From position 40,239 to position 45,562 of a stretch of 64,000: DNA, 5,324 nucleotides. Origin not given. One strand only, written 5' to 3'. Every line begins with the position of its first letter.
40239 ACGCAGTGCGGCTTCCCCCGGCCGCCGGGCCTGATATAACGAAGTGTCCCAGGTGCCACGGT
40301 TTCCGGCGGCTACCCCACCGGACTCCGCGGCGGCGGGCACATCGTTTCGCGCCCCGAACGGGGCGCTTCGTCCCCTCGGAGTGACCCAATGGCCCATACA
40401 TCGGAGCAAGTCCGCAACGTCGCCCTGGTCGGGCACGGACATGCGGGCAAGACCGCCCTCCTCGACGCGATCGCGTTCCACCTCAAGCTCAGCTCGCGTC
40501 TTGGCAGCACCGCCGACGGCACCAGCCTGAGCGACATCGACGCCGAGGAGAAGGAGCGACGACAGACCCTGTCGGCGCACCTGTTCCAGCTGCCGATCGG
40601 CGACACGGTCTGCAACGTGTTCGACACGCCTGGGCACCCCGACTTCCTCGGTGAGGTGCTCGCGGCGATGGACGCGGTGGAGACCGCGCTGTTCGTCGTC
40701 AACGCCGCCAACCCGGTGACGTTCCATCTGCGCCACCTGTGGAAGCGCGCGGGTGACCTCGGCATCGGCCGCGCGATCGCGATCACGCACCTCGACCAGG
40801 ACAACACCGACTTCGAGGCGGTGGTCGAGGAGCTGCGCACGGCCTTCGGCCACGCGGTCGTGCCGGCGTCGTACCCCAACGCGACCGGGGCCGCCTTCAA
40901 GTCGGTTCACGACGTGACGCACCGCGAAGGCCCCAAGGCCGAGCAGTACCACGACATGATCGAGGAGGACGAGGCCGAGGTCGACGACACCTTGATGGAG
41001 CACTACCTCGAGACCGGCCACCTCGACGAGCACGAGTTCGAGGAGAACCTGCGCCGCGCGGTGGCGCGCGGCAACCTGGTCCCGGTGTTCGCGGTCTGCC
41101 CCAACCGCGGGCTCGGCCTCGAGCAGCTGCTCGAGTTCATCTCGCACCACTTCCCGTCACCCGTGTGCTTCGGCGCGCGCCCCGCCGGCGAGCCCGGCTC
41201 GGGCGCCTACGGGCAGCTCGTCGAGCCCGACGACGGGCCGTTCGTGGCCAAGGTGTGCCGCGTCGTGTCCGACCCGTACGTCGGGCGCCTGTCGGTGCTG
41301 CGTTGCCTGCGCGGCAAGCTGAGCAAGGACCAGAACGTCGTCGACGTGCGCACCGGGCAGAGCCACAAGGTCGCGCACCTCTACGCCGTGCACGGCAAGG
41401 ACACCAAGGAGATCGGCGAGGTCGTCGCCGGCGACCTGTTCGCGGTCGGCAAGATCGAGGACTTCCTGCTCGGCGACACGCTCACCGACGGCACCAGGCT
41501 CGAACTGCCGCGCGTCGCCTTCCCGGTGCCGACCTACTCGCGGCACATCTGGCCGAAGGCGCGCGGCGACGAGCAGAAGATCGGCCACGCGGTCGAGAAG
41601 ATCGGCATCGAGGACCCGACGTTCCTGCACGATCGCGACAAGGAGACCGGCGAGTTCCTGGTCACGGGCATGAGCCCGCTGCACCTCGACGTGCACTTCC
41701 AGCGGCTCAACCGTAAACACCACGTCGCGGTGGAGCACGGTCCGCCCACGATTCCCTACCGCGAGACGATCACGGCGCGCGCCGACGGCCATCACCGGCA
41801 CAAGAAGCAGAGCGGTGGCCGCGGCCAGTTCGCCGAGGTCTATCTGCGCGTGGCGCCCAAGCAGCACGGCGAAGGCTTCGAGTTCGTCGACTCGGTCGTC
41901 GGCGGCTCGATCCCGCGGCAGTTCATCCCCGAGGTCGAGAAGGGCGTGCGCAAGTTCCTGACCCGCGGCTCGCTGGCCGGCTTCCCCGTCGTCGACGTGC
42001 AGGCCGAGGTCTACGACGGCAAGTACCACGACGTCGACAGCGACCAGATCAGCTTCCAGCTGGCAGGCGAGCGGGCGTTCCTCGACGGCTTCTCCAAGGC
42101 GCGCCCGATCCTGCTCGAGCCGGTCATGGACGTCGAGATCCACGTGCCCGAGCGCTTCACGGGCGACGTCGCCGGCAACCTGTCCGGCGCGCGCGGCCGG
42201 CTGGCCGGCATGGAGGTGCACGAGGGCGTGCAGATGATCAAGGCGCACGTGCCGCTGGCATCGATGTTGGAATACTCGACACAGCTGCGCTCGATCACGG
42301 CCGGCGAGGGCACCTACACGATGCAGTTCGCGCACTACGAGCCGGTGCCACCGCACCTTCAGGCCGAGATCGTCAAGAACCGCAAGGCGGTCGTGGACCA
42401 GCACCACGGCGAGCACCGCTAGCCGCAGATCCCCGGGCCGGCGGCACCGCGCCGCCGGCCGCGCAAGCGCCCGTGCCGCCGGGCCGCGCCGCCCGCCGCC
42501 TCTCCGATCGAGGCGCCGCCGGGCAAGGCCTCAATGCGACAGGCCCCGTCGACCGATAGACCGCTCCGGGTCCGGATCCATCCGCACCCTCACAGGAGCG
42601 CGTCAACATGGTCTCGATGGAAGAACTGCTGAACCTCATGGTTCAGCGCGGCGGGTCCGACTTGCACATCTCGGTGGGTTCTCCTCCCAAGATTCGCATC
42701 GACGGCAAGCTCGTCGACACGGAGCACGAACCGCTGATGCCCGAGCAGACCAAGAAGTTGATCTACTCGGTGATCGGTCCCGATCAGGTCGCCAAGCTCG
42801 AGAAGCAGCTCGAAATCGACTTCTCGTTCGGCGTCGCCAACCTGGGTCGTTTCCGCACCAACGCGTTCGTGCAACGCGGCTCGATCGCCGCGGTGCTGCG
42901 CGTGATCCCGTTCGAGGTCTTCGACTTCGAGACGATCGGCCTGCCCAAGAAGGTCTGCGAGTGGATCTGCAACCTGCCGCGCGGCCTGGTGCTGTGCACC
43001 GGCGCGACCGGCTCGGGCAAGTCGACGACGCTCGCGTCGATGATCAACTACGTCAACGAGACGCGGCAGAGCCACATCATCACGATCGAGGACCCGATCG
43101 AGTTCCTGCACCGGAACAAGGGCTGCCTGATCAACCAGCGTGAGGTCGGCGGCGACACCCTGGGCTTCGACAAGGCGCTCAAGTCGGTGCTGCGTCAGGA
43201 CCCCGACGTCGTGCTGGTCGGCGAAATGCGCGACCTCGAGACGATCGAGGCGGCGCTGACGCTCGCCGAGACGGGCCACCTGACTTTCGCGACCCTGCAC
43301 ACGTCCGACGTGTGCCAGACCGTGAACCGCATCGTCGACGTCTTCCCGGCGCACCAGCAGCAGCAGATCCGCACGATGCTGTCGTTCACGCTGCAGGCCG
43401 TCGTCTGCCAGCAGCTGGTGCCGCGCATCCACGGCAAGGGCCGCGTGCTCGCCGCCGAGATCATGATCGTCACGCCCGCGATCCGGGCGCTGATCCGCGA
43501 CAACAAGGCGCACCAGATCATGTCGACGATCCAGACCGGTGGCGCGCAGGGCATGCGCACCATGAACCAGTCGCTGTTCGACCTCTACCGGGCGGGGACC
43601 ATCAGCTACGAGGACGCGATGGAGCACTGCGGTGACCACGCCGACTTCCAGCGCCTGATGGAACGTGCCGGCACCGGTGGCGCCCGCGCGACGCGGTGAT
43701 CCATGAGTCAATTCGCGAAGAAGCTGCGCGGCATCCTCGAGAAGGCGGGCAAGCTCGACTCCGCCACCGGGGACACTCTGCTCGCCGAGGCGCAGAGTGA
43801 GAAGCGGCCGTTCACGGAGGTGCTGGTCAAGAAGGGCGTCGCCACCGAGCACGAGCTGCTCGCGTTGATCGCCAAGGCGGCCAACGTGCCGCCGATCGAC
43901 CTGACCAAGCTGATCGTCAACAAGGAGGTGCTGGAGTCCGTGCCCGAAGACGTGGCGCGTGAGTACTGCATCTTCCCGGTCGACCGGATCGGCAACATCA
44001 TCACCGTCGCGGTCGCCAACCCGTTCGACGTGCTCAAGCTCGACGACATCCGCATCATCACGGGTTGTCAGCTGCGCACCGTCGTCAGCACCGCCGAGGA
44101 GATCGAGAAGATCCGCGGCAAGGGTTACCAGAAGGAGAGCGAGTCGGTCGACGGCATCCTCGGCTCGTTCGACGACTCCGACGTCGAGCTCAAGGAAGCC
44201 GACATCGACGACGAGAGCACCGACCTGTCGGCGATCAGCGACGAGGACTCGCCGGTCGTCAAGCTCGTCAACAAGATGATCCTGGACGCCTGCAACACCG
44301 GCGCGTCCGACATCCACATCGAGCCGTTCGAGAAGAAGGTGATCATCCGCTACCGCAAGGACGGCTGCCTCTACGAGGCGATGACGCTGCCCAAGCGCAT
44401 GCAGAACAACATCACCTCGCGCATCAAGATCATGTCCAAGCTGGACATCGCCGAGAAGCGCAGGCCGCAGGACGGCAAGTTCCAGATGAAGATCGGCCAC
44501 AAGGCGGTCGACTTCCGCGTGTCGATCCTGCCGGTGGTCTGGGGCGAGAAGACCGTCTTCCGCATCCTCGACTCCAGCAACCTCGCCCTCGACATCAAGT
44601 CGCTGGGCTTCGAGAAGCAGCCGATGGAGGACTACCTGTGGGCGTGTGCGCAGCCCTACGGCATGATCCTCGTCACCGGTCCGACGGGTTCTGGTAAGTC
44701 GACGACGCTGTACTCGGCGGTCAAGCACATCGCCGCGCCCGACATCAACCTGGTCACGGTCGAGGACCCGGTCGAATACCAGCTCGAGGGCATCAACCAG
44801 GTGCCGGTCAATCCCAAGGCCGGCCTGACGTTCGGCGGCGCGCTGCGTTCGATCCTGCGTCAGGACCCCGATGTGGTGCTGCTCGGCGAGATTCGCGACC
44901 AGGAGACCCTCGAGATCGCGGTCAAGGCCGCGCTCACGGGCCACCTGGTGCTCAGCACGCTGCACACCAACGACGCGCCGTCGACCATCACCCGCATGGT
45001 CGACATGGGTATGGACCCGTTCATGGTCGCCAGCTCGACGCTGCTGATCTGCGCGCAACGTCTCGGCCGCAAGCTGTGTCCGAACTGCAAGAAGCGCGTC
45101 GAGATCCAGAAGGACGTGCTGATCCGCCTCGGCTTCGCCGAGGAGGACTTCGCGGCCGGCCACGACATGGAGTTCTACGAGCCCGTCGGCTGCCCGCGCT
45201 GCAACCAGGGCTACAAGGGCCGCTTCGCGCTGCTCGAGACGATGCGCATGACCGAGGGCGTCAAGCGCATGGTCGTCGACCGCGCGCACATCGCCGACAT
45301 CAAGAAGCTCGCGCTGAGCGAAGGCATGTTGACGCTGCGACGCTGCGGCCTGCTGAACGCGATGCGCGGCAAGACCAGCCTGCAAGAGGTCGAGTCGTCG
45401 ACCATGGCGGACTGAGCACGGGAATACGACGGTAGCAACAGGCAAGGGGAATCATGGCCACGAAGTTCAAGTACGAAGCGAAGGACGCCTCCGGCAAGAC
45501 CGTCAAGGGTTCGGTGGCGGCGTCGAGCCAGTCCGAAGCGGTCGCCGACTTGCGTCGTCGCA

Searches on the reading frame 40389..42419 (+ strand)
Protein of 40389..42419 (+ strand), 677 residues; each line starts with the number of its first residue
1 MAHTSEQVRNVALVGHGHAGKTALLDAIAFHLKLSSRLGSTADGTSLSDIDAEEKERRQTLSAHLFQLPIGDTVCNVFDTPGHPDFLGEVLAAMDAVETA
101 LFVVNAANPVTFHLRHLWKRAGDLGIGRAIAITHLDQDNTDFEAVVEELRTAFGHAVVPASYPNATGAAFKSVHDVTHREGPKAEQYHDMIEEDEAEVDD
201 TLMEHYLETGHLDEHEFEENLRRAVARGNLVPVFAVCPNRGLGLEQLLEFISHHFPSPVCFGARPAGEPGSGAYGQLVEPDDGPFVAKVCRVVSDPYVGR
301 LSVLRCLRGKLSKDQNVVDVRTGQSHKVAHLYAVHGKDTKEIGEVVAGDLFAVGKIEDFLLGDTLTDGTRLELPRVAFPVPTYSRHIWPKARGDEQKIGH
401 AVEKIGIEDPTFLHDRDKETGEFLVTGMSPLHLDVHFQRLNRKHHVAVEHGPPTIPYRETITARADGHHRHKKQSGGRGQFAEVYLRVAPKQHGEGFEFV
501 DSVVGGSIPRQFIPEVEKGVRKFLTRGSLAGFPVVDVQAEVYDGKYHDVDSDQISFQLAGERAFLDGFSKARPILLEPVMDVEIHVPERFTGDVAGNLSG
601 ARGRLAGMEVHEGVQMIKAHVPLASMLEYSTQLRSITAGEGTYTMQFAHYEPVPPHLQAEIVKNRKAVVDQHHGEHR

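Call 12: search_protein_families(library=pfam, proteins=[window:40389-42419:+], max_evalue=0.01)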
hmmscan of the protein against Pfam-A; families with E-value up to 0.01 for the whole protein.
window:40389-42419:+ (677 aa): 7 families
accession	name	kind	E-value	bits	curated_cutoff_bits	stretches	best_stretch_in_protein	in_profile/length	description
PF03764.24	EFG_IV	-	9.2e-39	132.4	24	1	453-571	1-120/121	Elongation factor G, domain IV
PF00009.33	GTP_EFTU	-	1.1e-29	103.8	26.5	1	7-257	2-188/188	Elongation factor Tu GTP binding domain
PF00679.30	EFG_C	-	1.8e-27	95.7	27.9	1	575-659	2-87/89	Elongation factor G C-terminus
PF14492.12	EFG_III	-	1.9e-19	70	27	1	378-451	1-74/75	Elongation Factor G, domain III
PF22042.2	EF-G_D2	-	8.9e-10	39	27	1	285-367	2-83/84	Elongation factor G domain 2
PF03144.31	GTP_EFTU_D2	-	2.9e-08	34.4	30.3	1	299-366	1-73/73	Elongation factor Tu domain 2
PF01926.29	MMR_HSR1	-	0.0099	16.4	21.9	0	10-110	1-89/113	50S ribosome-binding GTPase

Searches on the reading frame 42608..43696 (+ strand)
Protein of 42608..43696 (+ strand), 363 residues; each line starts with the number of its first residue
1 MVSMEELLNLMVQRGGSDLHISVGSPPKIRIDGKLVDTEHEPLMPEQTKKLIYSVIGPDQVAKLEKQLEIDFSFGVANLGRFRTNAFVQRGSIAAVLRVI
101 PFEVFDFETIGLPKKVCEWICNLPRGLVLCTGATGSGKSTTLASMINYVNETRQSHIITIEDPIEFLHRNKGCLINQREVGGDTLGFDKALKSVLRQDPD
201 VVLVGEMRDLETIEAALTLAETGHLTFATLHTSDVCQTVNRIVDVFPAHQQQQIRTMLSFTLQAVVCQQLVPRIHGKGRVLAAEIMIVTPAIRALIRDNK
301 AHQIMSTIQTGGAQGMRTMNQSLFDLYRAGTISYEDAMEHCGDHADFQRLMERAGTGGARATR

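Call 12: search_protein_families(library=pfam, proteins=[window:42608-43696:+], max_evalue=0.01)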
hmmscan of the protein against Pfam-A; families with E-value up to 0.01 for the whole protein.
window:42608-43696:+ (363 aa): 4 families
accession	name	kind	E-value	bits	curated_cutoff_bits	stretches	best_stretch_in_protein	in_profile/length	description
PF00437.27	T2SSE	-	5.7e-45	154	24.9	1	81-286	93-288/370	Type II/IV secretion system protein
PF13401.12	AAA_22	-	0.002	18.9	27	1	125-161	5-40/130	AAA domain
PF01580.24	FtsK_SpoIIIE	-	0.0074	16.2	24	0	128-146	42-60/221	FtsK/SpoIIIE family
PF13555.12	AAA_29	-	0.009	16.2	27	0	125-142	22-39/61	P-loop containing region of AAA domain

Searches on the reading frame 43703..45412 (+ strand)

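Call 12: search_protein_families(library=pfam, proteins=[window:43703-45412:+], max_evalue=0.01)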
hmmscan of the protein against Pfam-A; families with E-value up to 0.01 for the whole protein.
window:43703-45412:+ (570 aa): 6 families
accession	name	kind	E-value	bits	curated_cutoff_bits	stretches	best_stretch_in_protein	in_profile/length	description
PF00437.27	T2SSE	-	1.1e-135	452.5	24.9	1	180-564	3-369/370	Type II/IV secretion system protein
PF05157.20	MshEN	-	9.4e-15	54.8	23.1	1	61-144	2-86/90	MshEN domain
PF25199.1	nSTAND_NTPase5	-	0.0005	20.4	34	1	319-359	41-82/145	Novel STAND NTPase 5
PF13191.12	AAA_16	-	0.00079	20.4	32.6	1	318-406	24-103/167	AAA ATPase domain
PF13555.12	AAA_29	-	0.0019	18.3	27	1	318-336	21-39/61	P-loop containing region of AAA domain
PF13173.12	AAA_14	-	0.0085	16.5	27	0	321-410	4-84/129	AAA domain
